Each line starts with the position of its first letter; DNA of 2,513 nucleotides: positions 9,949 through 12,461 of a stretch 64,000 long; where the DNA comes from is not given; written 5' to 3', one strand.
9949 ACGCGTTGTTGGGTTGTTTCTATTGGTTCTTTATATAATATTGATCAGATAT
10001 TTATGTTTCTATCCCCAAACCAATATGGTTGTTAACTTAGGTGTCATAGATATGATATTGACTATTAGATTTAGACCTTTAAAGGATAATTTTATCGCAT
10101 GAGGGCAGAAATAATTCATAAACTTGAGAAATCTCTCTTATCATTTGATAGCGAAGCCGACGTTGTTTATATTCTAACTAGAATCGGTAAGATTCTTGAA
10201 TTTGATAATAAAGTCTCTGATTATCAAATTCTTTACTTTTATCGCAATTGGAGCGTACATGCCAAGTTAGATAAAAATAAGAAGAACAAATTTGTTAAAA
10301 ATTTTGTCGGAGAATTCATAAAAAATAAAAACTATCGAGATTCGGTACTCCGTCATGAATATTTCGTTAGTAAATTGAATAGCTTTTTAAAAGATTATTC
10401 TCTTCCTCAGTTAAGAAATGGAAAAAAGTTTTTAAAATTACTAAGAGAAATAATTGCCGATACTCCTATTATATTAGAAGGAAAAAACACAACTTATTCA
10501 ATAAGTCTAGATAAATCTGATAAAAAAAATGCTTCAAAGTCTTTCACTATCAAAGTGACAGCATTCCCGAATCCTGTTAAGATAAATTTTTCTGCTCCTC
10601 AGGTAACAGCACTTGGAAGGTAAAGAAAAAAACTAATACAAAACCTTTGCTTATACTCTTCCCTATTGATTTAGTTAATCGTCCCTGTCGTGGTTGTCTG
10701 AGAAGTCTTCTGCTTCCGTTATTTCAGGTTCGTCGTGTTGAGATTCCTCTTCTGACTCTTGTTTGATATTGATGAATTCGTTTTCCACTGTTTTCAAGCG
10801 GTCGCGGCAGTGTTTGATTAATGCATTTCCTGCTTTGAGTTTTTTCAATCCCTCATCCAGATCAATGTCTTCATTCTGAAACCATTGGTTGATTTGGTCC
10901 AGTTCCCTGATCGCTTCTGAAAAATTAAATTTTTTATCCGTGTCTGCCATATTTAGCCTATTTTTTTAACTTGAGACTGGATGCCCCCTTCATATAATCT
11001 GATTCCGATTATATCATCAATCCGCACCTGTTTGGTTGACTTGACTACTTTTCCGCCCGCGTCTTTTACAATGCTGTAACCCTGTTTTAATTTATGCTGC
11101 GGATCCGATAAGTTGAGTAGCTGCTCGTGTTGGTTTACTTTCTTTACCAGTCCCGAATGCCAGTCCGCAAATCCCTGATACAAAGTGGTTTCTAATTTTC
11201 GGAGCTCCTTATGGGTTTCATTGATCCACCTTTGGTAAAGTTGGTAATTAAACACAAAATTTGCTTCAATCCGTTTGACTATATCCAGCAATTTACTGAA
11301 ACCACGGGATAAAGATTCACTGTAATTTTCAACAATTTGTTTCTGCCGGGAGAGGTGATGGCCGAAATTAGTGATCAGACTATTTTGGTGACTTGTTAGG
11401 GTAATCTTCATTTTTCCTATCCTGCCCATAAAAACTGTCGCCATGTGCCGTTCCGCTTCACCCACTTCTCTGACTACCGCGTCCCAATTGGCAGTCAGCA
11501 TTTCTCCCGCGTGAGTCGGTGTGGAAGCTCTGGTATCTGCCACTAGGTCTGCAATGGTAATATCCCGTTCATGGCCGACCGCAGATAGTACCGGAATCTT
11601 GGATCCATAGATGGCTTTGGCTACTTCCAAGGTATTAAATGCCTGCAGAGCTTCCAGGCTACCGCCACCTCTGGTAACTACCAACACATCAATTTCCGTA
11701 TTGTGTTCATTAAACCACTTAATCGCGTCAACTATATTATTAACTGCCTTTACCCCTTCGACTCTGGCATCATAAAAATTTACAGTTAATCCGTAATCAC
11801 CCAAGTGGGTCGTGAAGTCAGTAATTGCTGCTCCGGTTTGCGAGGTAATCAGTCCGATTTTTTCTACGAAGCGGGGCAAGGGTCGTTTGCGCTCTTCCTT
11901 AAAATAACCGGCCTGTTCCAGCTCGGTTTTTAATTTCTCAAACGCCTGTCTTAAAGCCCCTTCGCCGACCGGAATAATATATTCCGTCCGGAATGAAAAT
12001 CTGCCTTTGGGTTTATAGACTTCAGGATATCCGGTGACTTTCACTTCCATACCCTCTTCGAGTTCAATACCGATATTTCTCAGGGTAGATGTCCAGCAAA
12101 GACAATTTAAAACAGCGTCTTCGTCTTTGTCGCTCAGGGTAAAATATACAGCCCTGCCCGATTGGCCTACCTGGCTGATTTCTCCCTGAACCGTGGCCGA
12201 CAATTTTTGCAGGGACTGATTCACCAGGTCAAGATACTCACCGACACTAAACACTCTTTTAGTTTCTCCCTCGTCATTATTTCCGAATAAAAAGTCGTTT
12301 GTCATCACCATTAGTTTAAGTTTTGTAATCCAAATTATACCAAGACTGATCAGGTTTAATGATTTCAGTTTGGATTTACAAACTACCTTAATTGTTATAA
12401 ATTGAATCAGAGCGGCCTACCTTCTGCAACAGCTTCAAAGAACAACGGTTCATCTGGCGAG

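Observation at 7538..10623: Membrane-anchored HerA/DUF87 ATPase plus a lysine-rich ORF, encoded divergently next to a type III R-M in a low-GC island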

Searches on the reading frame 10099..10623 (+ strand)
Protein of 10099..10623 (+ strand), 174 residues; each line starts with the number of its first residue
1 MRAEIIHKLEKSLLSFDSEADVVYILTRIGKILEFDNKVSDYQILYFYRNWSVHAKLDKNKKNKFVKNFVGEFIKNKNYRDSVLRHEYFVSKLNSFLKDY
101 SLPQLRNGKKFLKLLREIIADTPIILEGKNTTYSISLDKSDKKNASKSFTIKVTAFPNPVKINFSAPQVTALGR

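Call 7: search_protein_families(library=pfam, proteins=[window:10099-10623:+], max_evalue=0.01)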
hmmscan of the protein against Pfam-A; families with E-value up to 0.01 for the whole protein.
window:10099-10623:+ (174 aa): 0 families

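Call 8: search_protein_families(library=padloc, proteins=[window:10099-10623:+], max_evalue=0.01)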
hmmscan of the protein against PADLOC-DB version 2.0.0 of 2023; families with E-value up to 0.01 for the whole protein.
window:10099-10623:+ (174 aa): 0 families

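Call 16: find_homologous_proteins(query=window:10099-10623:+, max_evalue=0.01)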
Query window:10099-10623:+ (174 aa): 3 proteins with E <= 0.01 among 82 candidates.
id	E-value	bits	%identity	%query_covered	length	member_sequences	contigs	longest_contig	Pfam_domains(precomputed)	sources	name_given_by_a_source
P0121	1.2e-106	371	100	100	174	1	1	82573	-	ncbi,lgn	-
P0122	6.8e-37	145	46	98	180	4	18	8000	-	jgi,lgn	-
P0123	2.0e-36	143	42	98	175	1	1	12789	-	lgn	-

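Call 39: find_encoding_contigs(protein=P0122, flank=6000, max_places=4)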
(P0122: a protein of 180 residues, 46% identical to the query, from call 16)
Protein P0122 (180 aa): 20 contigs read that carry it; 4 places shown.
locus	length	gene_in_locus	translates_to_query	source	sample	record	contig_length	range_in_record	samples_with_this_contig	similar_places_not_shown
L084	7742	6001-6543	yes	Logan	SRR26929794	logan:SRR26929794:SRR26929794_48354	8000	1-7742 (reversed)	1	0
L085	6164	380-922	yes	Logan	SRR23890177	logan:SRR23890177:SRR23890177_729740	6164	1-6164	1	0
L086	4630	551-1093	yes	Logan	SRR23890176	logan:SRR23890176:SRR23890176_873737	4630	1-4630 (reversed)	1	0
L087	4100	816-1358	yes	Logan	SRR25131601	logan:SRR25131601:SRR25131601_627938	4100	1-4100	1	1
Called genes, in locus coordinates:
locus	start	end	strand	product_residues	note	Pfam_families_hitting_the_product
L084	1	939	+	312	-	-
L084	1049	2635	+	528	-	PF04041:Glyco_hydro_130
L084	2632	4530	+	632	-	PF00251:Glyco_hydro_32N (faint), PF04041:Glyco_hydro_130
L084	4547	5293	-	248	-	-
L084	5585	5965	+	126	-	-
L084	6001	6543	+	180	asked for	-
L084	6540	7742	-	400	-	?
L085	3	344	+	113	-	?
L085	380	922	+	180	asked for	-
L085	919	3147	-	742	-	PF03235:GmrSD_N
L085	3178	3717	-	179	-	PF10881:DUF2726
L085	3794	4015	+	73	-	-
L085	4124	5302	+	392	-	PF05496:RuvB_N, PF01078:Mg_chelatase (faint), PF00158:Sigma54_activat (faint), PF00004:AAA, PF07728:AAA_5 (weak), PF13173:AAA_14 (faint), PF16193:AAA_assoc_2, PF12002:MgsA_C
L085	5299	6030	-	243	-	PF00224:PK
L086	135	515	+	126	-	-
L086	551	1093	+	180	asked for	-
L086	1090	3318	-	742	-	PF03235:GmrSD_N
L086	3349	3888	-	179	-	PF10881:DUF2726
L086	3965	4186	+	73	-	-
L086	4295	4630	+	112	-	?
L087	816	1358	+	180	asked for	-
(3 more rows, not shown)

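Call 40: find_encoding_contigs(protein=P0123, flank=8000, max_places=3)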
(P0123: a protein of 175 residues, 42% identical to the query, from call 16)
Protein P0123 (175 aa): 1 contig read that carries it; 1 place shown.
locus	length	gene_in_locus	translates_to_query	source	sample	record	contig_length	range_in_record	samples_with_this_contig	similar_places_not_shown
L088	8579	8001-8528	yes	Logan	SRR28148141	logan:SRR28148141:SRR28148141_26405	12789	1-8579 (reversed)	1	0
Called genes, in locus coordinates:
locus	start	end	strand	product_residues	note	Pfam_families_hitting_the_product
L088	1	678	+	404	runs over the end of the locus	PF01420:Methylase_S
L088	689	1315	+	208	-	-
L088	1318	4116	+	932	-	PF04313:HSDR_N, PF04851:ResIII, PF00270:DEAD, PF18766:SWI2_SNF2, PF22679:T1R_D3-like, PF12008:EcoR124_C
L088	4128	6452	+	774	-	PF13166:AAA_13, PF13304:AAA_21, PF02463:SMC_N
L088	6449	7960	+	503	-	PF11074:DUF2779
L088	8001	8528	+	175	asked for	-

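Call 82: search_protein_families(library=pfam, proteins=[L086:135-515:+], max_evalue=0.05)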
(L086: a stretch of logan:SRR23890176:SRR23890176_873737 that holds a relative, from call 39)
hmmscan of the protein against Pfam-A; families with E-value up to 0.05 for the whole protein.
L086:135-515:+ (126 aa): 1 family
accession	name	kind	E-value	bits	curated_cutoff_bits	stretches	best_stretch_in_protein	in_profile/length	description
PF04399.18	Glutaredoxin2_C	-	0.026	14.8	32.8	1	27-68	82-123/130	Glutaredoxin 2, C terminal domain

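Call 91: find_homologous_proteins(query=A5, max_evalue=0.001)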
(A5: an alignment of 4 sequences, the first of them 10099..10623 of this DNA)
Query A5 (4 sequences) (174 aa, profile of the alignment): 20 proteins with E <= 0.001 among 2229 candidates.
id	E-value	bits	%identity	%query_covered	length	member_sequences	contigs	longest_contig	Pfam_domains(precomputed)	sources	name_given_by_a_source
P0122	1.2e-79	284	46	98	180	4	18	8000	-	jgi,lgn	-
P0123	4.3e-78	279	42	98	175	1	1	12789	-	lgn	-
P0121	3.7e-75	269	100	100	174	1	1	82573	-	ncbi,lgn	-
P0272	9.7e-59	216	31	22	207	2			-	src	-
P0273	9.4e-44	167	33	22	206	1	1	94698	-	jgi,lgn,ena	-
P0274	2.0e-42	163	40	89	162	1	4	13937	-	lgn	-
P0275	4.8e-40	155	37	100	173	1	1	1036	-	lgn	-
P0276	8.2e-40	154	33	22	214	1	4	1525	-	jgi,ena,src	-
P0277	9.7e-40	154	28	26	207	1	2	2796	-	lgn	-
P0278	3.9e-36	142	33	22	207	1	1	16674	-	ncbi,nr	ncbi:hypothetical protein IT400_03375 [Candidatus Nomurabacteria bacterium]|nr:hypothetical protein 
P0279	7.6e-36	141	33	24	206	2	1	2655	-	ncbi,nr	ncbi:hypothetical protein KKB40_00130 [Patescibacteria group bacterium]|nr:hypothetical protein [Pat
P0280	2.7e-34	136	28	22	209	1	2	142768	-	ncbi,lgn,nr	ncbi:MAG: hypothetical protein K9L98_02090 [Candidatus Pacebacteria bacterium]|nr:hypothetical prote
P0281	7.6e-30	122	28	26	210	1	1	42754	-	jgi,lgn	jgi:hypothetical protein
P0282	3.8e-27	113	31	22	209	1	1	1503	-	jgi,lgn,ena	-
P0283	4.0e-26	110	24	60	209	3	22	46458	-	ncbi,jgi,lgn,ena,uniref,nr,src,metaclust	ncbi:MAG TPA: hypothetical protein VJB41_03640 [Patescibacteria group bacterium]|uniref:Uncharacteri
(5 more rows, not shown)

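Call 92: find_encoding_contigs(protein=P0274, flank=7000, max_places=2)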
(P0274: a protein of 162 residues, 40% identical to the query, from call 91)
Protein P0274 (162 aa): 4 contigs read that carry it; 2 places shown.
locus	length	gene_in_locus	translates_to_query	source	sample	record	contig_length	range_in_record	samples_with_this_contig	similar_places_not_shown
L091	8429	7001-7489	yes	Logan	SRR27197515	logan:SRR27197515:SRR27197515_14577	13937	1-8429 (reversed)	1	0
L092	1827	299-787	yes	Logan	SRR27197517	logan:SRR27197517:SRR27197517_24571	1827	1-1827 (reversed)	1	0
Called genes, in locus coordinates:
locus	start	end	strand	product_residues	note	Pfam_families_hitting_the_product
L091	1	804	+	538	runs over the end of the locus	PF17419:MauJ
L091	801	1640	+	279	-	-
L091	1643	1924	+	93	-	-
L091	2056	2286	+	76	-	PF13560:HTH_31, PF12844:HTH_19, PF13443:HTH_26, PF01381:HTH_3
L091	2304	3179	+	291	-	-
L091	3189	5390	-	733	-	PF02384:N6_Mtase, PF01170:UPF0020, PF07669:Eco57I (weak)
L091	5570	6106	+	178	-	-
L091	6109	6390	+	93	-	-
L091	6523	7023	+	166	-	-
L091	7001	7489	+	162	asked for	-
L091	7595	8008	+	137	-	-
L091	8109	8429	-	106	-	?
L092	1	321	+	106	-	?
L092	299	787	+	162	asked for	-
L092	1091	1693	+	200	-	PF13787:HXXEE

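Call 93: find_encoding_contigs(protein=P0280, flank=7000, max_places=2)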
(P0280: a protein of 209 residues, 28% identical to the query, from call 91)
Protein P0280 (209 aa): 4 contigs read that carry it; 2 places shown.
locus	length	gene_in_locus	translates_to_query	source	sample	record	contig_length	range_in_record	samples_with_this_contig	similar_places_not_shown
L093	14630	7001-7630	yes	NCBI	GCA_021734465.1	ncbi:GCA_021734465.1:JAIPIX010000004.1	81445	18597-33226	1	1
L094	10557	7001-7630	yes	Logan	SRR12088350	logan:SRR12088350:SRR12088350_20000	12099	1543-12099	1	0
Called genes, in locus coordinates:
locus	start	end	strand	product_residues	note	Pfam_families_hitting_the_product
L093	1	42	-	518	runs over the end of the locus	PF00239:Resolvase, PF07508:Recombinase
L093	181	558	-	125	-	-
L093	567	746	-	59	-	-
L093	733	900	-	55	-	-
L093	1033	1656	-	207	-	-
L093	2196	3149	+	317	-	-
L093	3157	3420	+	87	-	-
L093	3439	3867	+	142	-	-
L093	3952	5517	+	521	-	PF00005:ABC_tran (weak), PF02463:SMC_N, PF13175:AAA_15, PF13476:AAA_23 (weak), PF13514:AAA_27 (weak), PF13555:AAA_29 (weak), PF13304:AAA_21, PF13175:AAA_15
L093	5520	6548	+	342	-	-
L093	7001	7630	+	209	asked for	-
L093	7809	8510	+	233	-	PF01522:Polysacc_deac_1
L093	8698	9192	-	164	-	-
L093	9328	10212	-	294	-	PF01636:APH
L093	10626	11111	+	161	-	PF00293:NUDIX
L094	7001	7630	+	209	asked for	-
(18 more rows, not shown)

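Call 94: find_encoding_contigs(protein=P0283, flank=7000, max_places=3)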
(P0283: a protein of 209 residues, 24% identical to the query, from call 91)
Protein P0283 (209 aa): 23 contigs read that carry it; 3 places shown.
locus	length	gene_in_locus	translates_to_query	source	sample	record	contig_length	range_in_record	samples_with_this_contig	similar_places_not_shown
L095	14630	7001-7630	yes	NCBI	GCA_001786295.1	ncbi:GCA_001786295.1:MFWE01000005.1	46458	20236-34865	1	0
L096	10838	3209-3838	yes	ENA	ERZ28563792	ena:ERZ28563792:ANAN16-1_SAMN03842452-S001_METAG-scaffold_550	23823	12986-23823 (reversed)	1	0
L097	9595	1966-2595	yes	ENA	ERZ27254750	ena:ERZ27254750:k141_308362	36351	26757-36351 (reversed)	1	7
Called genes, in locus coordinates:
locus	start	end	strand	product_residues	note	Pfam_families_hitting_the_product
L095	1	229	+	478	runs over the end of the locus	PF01425:Amidase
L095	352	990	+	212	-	-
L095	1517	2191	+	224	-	PF14528:LAGLIDADG_3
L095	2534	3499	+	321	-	PF03773:ArsP_1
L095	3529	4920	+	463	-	-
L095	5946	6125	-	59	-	-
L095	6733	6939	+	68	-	PF13560:HTH_31, PF12844:HTH_19, PF13443:HTH_26, PF01381:HTH_3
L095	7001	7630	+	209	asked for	-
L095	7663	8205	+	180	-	-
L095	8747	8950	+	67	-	PF13560:HTH_31, PF12844:HTH_19, PF01381:HTH_3, PF13413:HTH_25 (faint), PF13443:HTH_26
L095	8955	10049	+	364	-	PF13651:EcoRI_methylase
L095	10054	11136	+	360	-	PF03235:GmrSD_N, PF01844:HNH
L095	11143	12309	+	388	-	PF14082:SduA_C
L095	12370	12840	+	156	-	-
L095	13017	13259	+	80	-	-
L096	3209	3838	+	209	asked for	-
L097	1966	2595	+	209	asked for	-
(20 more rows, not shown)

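Call 101: search_protein_families(library=ncbifam, proteins=[window:10099-10623:+], max_evalue=0.01)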
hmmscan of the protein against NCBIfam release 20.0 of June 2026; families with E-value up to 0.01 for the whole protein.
window:10099-10623:+ (174 aa): 0 families

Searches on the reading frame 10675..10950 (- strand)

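Call 7: search_protein_families(library=pfam, proteins=[window:10675-10950:-], max_evalue=0.01)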
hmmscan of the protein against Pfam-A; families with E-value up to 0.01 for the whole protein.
window:10675-10950:- (91 aa): 1 family
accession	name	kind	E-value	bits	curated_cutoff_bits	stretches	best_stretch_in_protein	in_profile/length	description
PF02609.21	Exonuc_VII_S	-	3.5e-12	46.6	24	1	10-58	1-49/52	Exonuclease VII small subunit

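Call 8: search_protein_families(library=padloc, proteins=[window:10675-10950:-], max_evalue=0.01)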
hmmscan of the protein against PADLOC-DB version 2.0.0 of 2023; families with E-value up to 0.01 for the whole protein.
window:10675-10950:- (91 aa): 1 family
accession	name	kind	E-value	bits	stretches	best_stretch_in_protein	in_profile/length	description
PDLC04316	PDC-M02B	-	0.0038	14.5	1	19-58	91-130/386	-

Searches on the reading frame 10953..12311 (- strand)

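Call 7: search_protein_families(library=pfam, proteins=[window:10953-12311:-], max_evalue=0.01)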
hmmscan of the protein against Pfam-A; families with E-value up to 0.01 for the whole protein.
window:10953-12311:- (452 aa): 3 families
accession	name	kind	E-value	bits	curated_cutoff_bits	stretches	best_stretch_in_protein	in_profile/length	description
PF02601.20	Exonuc_VII_L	-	4.5e-77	260.1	35.9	1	136-446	1-314/315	Exonuclease VII, large subunit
PF13742.12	tRNA_anti_2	-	1.9e-18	66.9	27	1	22-112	2-94/95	OB-fold nucleic acid binding domain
PF01336.31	tRNA_anti-codon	-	9.9e-09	35.5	27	1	40-113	2-73/75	OB-fold nucleic acid binding domain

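Call 8: search_protein_families(library=padloc, proteins=[window:10953-12311:-], max_evalue=0.01)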
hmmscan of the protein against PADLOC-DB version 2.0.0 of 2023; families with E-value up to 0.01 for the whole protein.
window:10953-12311:- (452 aa): 0 families
